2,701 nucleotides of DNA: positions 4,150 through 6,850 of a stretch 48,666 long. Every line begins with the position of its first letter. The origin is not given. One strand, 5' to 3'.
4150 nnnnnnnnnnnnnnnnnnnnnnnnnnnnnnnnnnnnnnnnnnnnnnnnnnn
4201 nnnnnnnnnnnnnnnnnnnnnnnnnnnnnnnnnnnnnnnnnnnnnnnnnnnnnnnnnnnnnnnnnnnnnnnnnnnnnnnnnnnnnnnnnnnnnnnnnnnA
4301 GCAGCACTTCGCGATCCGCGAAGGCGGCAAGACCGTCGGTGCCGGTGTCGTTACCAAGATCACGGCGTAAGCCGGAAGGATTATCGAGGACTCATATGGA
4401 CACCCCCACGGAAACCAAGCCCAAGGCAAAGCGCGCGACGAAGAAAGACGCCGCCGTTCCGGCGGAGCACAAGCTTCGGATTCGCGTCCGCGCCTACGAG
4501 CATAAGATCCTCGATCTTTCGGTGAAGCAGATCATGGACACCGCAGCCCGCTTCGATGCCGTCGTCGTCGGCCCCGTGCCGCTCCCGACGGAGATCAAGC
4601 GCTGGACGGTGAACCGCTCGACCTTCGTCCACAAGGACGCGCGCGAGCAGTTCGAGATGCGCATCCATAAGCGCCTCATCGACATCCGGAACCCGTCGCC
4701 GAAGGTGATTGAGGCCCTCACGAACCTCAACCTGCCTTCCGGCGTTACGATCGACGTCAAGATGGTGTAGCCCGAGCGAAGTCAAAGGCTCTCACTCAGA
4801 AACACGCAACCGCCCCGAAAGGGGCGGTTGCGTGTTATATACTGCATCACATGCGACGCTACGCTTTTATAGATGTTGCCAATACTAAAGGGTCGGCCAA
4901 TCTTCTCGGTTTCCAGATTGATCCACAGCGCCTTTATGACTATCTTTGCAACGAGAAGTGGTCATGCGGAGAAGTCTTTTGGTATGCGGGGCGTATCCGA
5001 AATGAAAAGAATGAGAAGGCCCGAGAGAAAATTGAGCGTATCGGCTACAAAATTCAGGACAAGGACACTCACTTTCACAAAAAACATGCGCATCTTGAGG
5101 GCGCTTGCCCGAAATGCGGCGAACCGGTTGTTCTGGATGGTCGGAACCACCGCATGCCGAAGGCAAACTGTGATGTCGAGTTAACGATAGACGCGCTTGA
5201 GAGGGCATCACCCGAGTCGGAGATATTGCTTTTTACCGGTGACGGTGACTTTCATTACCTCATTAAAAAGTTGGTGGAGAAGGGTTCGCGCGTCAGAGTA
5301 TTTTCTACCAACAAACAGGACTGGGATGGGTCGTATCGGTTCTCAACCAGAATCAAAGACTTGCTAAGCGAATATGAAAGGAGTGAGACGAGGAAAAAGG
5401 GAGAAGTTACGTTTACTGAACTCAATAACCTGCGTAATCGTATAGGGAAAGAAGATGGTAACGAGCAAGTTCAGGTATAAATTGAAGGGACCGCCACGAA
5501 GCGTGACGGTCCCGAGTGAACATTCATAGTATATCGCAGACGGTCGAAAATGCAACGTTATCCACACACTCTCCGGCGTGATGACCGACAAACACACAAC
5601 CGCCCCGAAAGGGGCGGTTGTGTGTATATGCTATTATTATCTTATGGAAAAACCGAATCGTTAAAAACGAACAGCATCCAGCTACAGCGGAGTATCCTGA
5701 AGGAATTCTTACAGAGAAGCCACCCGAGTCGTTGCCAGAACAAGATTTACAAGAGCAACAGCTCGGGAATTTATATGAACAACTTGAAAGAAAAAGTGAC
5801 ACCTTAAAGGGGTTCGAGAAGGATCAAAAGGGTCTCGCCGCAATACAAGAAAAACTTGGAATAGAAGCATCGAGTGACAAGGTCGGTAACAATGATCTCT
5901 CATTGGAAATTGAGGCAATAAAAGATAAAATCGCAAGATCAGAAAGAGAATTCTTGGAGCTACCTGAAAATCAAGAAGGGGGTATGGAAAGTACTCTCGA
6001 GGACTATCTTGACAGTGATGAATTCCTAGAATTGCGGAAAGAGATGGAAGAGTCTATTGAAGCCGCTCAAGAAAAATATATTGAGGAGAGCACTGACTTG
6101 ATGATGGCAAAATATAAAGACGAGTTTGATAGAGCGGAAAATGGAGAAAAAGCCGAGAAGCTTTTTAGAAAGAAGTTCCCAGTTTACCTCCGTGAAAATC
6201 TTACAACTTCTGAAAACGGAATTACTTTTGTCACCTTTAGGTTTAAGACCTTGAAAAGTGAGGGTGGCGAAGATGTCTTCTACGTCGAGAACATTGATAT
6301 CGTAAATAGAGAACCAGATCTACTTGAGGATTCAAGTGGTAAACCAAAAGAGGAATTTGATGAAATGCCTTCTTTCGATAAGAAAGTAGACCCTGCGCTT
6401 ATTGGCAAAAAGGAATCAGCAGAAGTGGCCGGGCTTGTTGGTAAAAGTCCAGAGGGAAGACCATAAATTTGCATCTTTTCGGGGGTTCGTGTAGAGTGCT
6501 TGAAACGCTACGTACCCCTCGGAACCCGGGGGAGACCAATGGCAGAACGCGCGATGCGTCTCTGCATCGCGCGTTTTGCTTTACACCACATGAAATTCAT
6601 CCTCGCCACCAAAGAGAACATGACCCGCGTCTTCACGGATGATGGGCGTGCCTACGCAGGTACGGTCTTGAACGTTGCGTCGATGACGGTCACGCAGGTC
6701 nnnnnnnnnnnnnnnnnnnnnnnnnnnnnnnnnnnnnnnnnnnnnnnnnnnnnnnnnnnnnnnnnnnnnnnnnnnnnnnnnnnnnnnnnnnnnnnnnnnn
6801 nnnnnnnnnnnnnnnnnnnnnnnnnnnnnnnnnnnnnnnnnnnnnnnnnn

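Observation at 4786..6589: NYN-family nuclease gene plus hyper-acidic partner gene inserted between rpsJ and rplC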

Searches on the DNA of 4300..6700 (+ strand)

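Call 26: search_rna_families(source=window, start=4300, end=6700, threshold=evalue, max_evalue=1)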
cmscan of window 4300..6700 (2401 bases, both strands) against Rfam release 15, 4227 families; matches with E-value up to 1: 2.
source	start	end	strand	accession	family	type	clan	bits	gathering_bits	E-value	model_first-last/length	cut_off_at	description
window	5590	5695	-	RF01416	NrrF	Gene; antisense;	-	27.5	60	0.0089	1-160/160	no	NrrF RNA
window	6007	6073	+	RF00608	SNORD99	Gene; snRNA; snoRNA; CD-box;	CL00064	22.8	60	0.17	1-74/74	no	Small nucleolar RNA SNORD99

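Call 66: build_rna_model(alignment_id=A3, structure=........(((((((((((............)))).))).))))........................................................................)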
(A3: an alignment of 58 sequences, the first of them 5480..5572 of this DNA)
Model R1 built from alignment A3 (58 sequences, 116 columns); structure: as given.
model positions 92; base pairs 11; branch points 0; effective number of sequences 13.86; information 0.62 bits per position. Calibrated on 0.2 Mb of random sequence (short: E-values are rough).
structure used (alignment columns):
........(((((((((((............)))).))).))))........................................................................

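Call 67: search_with_rna_model(model_id=R1, source=window, max_evalue=1, show_alignments=3)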
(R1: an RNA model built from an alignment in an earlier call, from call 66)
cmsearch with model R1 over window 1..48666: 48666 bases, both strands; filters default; matches with E-value up to 1: 1.
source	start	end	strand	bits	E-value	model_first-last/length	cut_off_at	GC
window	5479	5569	+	58.1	7e-09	1-92/92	no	0.49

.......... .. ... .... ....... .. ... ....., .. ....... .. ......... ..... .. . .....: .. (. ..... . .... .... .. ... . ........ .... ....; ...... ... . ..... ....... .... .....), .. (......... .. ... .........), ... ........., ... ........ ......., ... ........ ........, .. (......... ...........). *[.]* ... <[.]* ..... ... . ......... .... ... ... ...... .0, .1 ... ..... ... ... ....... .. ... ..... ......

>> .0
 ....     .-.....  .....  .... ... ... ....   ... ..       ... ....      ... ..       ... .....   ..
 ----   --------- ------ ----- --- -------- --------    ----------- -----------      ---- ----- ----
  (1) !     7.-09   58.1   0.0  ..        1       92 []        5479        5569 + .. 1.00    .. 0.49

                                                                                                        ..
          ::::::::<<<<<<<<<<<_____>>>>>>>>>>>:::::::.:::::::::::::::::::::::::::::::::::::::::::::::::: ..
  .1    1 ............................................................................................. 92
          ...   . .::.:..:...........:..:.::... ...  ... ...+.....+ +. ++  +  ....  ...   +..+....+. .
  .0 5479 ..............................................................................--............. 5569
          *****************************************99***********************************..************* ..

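Call 68: search_with_rna_model(model_id=R1, sources=[L023, L024, L025, L026, L027, L028, L029, L030, L031, L032, L033, L034, L035, L036, L037, L038, L039, L040, L041, L042, L043, L045, L046, L047, L048, L049, L050, L051, L052, L053, L054, L055, L056, L057, L058, L059, L060, L062, L064, L066, L067, L068, L069, L070, L075, L077, L078, L079, L083, L086, L094, L203, L204, L205, L001, L003, L019, L018, L002], max_evalue=0.1)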
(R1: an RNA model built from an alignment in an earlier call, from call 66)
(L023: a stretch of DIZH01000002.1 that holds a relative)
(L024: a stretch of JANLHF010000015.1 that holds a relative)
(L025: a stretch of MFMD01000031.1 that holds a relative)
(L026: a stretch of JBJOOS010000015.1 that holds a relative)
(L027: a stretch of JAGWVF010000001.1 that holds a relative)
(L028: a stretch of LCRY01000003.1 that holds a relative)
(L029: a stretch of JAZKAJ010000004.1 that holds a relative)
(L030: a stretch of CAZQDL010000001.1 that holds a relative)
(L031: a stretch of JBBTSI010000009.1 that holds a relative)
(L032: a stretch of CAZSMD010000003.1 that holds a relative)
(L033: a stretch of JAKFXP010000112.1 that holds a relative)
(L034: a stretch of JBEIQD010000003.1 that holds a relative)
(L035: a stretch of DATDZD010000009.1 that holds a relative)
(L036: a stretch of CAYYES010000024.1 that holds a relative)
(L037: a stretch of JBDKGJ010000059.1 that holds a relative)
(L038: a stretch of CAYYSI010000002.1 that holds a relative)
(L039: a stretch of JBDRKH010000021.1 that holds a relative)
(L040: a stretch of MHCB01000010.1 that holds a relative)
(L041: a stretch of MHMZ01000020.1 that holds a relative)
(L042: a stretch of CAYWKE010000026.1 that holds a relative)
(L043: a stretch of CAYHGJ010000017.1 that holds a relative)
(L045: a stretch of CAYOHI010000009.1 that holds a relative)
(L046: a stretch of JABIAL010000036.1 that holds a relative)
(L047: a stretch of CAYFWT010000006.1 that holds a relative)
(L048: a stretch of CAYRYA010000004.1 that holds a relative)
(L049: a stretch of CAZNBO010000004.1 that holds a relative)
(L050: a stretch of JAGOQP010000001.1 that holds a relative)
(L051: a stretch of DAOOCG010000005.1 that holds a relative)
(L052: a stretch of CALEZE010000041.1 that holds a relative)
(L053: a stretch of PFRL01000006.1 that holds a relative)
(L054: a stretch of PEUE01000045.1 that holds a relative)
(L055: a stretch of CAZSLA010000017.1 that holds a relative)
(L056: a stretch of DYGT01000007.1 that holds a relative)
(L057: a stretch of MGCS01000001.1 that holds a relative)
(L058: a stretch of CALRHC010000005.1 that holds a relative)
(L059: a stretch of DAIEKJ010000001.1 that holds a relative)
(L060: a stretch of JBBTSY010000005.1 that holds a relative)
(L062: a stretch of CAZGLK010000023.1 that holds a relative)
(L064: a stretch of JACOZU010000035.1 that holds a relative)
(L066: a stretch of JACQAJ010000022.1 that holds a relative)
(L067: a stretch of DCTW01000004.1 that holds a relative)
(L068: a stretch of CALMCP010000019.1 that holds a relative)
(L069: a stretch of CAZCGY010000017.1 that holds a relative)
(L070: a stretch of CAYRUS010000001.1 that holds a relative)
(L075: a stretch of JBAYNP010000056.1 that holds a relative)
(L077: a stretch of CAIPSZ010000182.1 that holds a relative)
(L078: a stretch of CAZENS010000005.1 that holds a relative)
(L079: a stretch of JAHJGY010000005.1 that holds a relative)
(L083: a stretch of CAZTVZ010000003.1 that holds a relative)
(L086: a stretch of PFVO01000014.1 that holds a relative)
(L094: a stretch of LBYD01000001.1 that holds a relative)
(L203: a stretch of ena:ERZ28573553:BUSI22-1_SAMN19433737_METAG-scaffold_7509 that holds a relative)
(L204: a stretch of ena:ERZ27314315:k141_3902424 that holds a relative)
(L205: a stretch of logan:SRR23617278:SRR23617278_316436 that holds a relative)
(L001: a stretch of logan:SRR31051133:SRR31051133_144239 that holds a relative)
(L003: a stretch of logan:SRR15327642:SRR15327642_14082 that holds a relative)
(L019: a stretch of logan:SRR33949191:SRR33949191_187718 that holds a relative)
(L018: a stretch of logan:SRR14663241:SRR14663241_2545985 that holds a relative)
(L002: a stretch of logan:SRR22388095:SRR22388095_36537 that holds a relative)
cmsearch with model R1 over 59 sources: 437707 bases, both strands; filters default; matches with E-value up to 0.1: 4.
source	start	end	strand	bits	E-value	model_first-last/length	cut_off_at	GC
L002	1361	1451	+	60.8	1.9e-08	1-92/92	no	0.45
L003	9670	9780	+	58.6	5.1e-08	1-92/92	no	0.37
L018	655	746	+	47.2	9.2e-06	1-92/92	no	0.53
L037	6203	6299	-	29.9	0.026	1-92/92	no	0.3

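Call 86: search_rna_families(sources=[L130, L136, L138, L166, L168, L165, L128, L125, L117, L105], threshold=evalue, max_evalue=0.1)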
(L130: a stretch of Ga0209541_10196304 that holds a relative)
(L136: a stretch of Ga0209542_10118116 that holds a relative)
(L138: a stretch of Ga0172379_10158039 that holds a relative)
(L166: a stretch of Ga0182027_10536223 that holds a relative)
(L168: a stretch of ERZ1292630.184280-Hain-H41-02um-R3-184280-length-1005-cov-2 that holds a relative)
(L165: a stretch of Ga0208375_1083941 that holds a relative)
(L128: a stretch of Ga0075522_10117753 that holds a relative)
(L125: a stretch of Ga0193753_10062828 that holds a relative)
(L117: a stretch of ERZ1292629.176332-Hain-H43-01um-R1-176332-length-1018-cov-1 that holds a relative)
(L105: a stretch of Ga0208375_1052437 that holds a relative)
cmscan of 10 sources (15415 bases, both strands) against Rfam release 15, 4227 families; matches with E-value up to 0.1: 1.
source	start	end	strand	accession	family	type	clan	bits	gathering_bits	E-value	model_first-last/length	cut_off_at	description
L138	185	287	-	RF00512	Leu_leader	Cis-reg; leader;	-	28.1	50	0.027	1-148/148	no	Leucine operon leader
